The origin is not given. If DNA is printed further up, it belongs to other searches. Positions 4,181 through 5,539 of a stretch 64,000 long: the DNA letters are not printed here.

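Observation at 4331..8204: Bilobal, ligand-complete transferrin homologue encoded with a PhnC/PhnE-type ABC importer in an archaeal genome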

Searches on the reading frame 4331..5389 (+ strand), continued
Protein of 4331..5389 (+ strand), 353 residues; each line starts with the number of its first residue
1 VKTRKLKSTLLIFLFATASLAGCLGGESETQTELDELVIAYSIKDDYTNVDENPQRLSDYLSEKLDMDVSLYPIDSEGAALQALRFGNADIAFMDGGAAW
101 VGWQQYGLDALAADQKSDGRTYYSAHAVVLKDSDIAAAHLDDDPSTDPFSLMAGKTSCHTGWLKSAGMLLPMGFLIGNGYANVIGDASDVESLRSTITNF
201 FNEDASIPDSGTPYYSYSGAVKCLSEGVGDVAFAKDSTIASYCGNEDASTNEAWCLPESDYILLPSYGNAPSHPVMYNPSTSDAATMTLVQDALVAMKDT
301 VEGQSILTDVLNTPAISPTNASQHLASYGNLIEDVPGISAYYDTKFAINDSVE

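Call 88: find_encoding_contigs(protein=P0485, flank=5000, max_places=1)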
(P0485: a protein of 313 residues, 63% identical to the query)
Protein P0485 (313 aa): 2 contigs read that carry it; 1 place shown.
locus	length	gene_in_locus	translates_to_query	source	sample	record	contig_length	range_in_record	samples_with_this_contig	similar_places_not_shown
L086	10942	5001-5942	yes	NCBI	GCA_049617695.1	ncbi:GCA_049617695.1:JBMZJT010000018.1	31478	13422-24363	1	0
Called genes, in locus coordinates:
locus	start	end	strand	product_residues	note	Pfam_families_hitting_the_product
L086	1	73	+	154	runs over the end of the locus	PF08327:AHSA1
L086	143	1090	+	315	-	PF00005:ABC_tran, PF13304:AAA_21 (weak)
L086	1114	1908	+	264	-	PF01061:ABC2_membrane, PF12698:ABC2_membrane_3 (weak)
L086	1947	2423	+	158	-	PF14588:YjgF_endoribonc, PF01042:Ribonuc_L-PSP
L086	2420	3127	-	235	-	-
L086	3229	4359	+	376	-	PF02771:Acyl-CoA_dh_N, PF02770:Acyl-CoA_dh_M, PF00441:Acyl-CoA_dh_1, PF08028:Acyl-CoA_dh_2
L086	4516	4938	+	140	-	PF01325:Fe_dep_repress, PF01022:HTH_5 (weak), PF01047:MarR, PF02742:Fe_dep_repr_C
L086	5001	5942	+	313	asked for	PF12974:Phosphonate-bd, PF00405:Transferrin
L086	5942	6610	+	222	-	PF00005:ABC_tran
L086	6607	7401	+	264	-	PF00528:BPD_transp_1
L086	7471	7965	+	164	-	-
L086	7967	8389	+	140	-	PF00903:Glyoxalase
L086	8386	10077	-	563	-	PF07646:Kelch_2 (faint), PF01344:Kelch_1 (faint), PF07250:Glyoxal_oxid_N, PF09118:GO-like_E_set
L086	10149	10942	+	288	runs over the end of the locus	-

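Call 89: find_encoding_contigs(protein=P0453, flank=5000, max_places=1)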
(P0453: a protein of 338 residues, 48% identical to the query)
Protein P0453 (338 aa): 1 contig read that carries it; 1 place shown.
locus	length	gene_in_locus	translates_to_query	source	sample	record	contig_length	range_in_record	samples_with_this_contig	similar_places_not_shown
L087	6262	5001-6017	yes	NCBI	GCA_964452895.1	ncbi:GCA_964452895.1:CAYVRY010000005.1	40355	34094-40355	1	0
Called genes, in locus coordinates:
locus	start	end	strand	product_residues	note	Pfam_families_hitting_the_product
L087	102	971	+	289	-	-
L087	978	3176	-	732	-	PF09826:Beta_propel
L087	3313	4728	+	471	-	-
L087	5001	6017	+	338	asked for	PF12974:Phosphonate-bd, PF00405:Transferrin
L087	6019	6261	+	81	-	?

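Call 90: find_encoding_contigs(protein=P0507, flank=5000, max_places=1)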
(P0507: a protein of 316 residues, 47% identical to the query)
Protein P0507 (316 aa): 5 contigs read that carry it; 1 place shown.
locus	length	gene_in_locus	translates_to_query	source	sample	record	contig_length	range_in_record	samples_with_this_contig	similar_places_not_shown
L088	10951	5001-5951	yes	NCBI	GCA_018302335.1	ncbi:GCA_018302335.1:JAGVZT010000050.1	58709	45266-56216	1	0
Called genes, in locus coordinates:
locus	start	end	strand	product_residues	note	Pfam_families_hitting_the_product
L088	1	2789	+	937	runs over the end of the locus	PF00133:tRNA-synt_1, PF09334:tRNA-synt_1g, PF01406:tRNA-synt_1e (weak), PF09334:tRNA-synt_1g, PF08264:Anticodon_1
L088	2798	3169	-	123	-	-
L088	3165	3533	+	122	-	-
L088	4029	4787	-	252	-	PF01026:TatD_DNase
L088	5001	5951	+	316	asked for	PF12974:Phosphonate-bd, PF00405:Transferrin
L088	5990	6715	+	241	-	PF00005:ABC_tran, PF13401:AAA_22 (weak), PF13304:AAA_21 (faint)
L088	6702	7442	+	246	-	PF00528:BPD_transp_1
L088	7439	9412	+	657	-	PF03190:Thioredox_DsbH, PF13899:Thioredoxin_7, PF07470:Glyco_hydro_88 (faint)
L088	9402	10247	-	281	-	PF00892:EamA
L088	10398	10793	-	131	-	-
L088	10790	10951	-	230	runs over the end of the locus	-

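Call 93: search_solved_structures(query=L082:7484-7924:+, max_evalue=0.001, show_alignments=3)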
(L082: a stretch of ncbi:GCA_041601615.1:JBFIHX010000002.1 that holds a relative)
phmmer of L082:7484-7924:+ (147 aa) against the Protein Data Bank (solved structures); distinct sequences matched with E-value up to 0.001: 32.
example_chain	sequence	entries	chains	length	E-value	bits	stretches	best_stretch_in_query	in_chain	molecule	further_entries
8pvt_A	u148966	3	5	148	1.5e-23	86.6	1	13-128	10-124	Iron dependent repressor, putative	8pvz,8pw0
6kta_A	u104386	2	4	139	1.1e-19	74.1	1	12-121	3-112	HTH-type transcriptional regulator MntR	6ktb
1on1_A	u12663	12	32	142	2.9e-19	72.7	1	12-115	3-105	Transcriptional regulator mntR | HTH-type transcriptional regulator MntR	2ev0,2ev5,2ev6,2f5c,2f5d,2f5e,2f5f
3r60_A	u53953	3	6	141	3.4e-19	72.5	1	12-115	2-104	Transcriptional regulator mntR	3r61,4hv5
1on2_A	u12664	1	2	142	1e-18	70.9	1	12-115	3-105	Transcriptional regulator mntR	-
4hx4_A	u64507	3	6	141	1.2e-18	70.7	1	12-115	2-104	TRANSCRIPTIONAL REGULATOR MNTR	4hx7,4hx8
4hv6_A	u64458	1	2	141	8.7e-18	67.9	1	12-115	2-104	Transcriptional regulator MntR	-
1bi0_A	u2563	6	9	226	5.9e-16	62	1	13-135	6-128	DIPHTHERIA TOXIN REPRESSOR | DIPHTHERIA TOX REPRESSOR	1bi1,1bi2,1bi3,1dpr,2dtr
3glx_A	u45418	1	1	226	5.9e-16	62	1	13-135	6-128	Diphtheria toxin repressor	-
1c0w_A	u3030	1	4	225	6.2e-16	61.9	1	13-135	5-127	DIPHTHERIA TOXIN REPRESSOR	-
1fwz_A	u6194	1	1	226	4.1e-15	59.3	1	13-135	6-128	DIPHTHERIA TOXIN REPRESSOR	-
1g3y_A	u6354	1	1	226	4.1e-15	59.3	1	13-135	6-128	DIPHTHERIA TOXIN REPRESSOR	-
1g3s_A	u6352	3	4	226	1.5e-14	57.4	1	13-135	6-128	DIPHTHERIA TOXIN REPRESSOR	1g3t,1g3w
1p92_A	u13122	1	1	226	1.5e-14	57.4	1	13-135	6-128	Diphtheria toxin repressor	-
2qqb_A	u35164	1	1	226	2.2e-14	56.9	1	13-135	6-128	Diphtheria toxin repressor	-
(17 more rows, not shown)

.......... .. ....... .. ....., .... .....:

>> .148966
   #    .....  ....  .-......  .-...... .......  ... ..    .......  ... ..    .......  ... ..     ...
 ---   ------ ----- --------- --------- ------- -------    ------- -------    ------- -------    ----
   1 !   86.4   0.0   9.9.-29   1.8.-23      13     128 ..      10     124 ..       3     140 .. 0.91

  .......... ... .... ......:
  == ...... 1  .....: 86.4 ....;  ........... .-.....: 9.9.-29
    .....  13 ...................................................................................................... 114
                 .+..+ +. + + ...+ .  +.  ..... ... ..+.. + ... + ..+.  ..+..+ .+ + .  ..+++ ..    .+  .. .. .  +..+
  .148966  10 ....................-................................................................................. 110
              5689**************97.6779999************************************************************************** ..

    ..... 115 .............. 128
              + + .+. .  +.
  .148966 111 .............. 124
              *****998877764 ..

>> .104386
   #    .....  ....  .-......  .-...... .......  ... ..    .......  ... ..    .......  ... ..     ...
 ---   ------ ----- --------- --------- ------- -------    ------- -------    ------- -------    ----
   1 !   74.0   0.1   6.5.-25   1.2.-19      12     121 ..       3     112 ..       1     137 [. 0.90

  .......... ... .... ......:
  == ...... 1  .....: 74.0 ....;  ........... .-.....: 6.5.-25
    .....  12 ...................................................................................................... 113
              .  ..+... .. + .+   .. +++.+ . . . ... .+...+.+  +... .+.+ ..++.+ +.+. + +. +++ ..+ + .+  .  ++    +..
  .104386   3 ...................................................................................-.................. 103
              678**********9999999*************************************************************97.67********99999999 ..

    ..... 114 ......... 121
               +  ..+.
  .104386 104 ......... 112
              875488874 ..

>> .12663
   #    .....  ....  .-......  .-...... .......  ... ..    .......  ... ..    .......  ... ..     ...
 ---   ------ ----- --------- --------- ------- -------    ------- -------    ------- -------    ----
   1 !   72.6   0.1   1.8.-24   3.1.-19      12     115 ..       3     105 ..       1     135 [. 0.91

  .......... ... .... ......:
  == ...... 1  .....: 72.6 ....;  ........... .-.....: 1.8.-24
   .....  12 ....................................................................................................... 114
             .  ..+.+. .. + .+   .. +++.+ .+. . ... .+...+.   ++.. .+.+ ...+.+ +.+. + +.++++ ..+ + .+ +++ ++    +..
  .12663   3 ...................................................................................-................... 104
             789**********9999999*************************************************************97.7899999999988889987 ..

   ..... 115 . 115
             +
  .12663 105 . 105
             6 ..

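Call 102: find_related_loci(query=P0253, collection=metagenome_contigs, flank=6000)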
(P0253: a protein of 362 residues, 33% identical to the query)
Query P0253 (362 aa) in metagenome_contigs; peptide patterns used: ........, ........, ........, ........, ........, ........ (x = any residue, [..] = any of these).
600 stretches matched a pattern (row limit reached: there are more); 504 encode a relative of the query (tblastn E <= 1e-3); the best 80 are kept; 80 distinct loci.
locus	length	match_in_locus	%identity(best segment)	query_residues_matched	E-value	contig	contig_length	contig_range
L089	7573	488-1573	94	1-362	0e+0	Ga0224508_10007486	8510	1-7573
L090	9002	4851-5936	86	1-362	0e+0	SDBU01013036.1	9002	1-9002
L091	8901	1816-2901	85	1-362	0e+0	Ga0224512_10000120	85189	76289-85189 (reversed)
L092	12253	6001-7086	85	1-362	0e+0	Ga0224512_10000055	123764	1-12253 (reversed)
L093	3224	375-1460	85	1-362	0e+0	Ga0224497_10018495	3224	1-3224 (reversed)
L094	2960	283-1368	85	1-362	0e+0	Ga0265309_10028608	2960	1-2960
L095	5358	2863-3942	85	1-362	0e+0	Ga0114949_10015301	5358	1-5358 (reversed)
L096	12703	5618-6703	84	1-362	0e+0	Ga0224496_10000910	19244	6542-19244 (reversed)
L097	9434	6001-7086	83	1-362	0e+0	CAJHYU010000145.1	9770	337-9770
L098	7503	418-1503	85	1-362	0e+0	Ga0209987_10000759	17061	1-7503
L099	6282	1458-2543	84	1-362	0e+0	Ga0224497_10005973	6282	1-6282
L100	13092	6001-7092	83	1-362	0e+0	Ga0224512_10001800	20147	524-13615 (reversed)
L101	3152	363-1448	83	1-362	0e+0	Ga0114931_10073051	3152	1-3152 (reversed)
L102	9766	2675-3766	83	1-362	0e+0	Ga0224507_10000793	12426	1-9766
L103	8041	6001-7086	85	1-362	0e+0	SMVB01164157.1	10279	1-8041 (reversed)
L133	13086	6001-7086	81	1-362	0e+0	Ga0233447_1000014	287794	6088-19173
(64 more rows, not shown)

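Call 107: search_protein_families(library=pfam, proteins=[L133:1742-3022:-, L133:3082-3720:-, L133:4427-5152:+, L133:5221-5550:+, L133:5550-5906:+, L133:7107-7928:+, L133:7921-8703:+, L133:8722-9744:-, L133:10325-11632:+, L133:12120-12632:-], max_evalue=0.001)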
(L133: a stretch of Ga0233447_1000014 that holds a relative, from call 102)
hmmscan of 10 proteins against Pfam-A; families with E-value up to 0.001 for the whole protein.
L133:1742-3022:- (427 aa): 3 families
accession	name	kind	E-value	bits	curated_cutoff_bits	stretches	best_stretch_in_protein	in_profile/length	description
PF03464.20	eRF1_2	-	2.8e-29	102.5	27.1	1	151-278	2-131/133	eRF1 domain 2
PF03463.20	eRF1_1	-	3.2e-19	69.6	23.8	1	20-145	2-123/123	eRF1 domain 1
PF03465.20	eRF1_3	-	1.7e-17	64.3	25.8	1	284-422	2-105/106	eRF1 domain 3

L133:3082-3720:- (213 aa): 4 families
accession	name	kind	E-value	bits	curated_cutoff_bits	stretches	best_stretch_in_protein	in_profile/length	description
PF13462.12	Thioredoxin_4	-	2.3e-26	93.4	23.2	1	42-195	4-151/165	Thioredoxin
PF01323.26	DSBA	-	1.4e-13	51.5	25.6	1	54-209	1-189/191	DSBA-like thioredoxin domain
PF13098.12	Thioredoxin_2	-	7.6e-08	33.1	27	1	50-208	4-102/104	Thioredoxin-like domain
PF13743.12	Thioredoxin_5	-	0.00029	21.1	27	1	136-206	111-184/186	Thioredoxin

L133:4427-5152:+ (242 aa): 1 family
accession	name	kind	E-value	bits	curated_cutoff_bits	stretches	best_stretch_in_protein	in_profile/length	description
PF09490.15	CbtA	-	1.1e-54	186.3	30.7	1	6-229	4-238/239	Probable cobalt transporter subunit (CbtA)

L133:5221-5550:+ (110 aa): 3 families
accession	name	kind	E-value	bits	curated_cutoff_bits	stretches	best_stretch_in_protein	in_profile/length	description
PF01978.25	TrmB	-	8.7e-06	25.9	25.6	1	36-87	18-63/68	Sugar-specific transcriptional regulator TrmB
PF02002.24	TFIIE_alpha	-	1.1e-05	25.7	22.9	1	16-92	3-80/105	TFIIE alpha subunit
PF12840.13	HTH_20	-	9.9e-05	22.7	27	1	24-72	2-51/51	Helix-turn-helix domain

L133:5550-5906:+ (119 aa): 5 families
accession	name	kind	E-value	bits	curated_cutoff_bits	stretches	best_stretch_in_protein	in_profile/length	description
PF08279.18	HTH_11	-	8.2e-05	22.9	25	1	44-82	18-50/55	HTH domain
PF01022.26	HTH_5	-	9e-05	22.7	22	1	33-70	7-44/47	Bacterial regulatory protein, arsR family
PF01978.25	TrmB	-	0.00018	21.7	25.6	1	38-75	19-56/68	Sugar-specific transcriptional regulator TrmB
PF14394.12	DUF4423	-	0.00056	20.2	30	1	28-75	24-70/165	Domain of unknown function (DUF4423)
PF12840.13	HTH_20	-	0.00066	20.1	27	1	44-73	21-50/51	Helix-turn-helix domain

L133:7107-7928:+ (274 aa): 4 families
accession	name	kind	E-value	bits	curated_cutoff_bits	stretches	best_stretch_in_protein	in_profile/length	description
PF00005.33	ABC_tran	-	1.5e-32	113.5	25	1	37-190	1-135/137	ABC transporter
PF02463.25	SMC_N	-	2.7e-08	34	40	1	127-234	135-211/220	RecF/RecN/SMC N terminal domain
PF13555.12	AAA_29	-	1.4e-05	25.2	27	1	42-75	17-50/61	P-loop containing region of AAA domain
PF13304.12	AAA_21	-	0.0003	21.4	27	0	51-70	3-22/304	AAA domain, putative AbiEii toxin, Type IV TA system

L133:7921-8703:+ (261 aa): 1 family
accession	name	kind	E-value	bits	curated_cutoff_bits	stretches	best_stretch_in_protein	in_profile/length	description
PF00528.27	BPD_transp_1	-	3.5e-18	66.4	26.4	1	77-240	1-174/184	Binding-protein-dependent transport system inner membrane component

L133:8722-9744:- (341 aa): 2 families
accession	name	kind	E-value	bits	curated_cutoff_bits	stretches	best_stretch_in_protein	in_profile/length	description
PF06973.17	DUF1297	-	4.9e-74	248.4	23.8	1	156-341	1-188/188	Domain of unknown function (DUF1297)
PF06849.18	DUF1246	-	3.5e-46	156.6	25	1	4-124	1-121/122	Protein of unknown function (DUF1246)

L133:10325-11632:+ (436 aa): 2 families
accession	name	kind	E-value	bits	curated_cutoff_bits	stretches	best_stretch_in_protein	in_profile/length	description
PF00152.25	tRNA-synt_2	-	2.4e-83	280.2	25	1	125-430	2-307/308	tRNA synthetases class II (D, K and N)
PF01336.31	tRNA_anti-codon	-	7.2e-15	55.1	27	1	27-105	1-74/75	OB-fold nucleic acid binding domain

L133:12120-12632:- (171 aa): 0 families
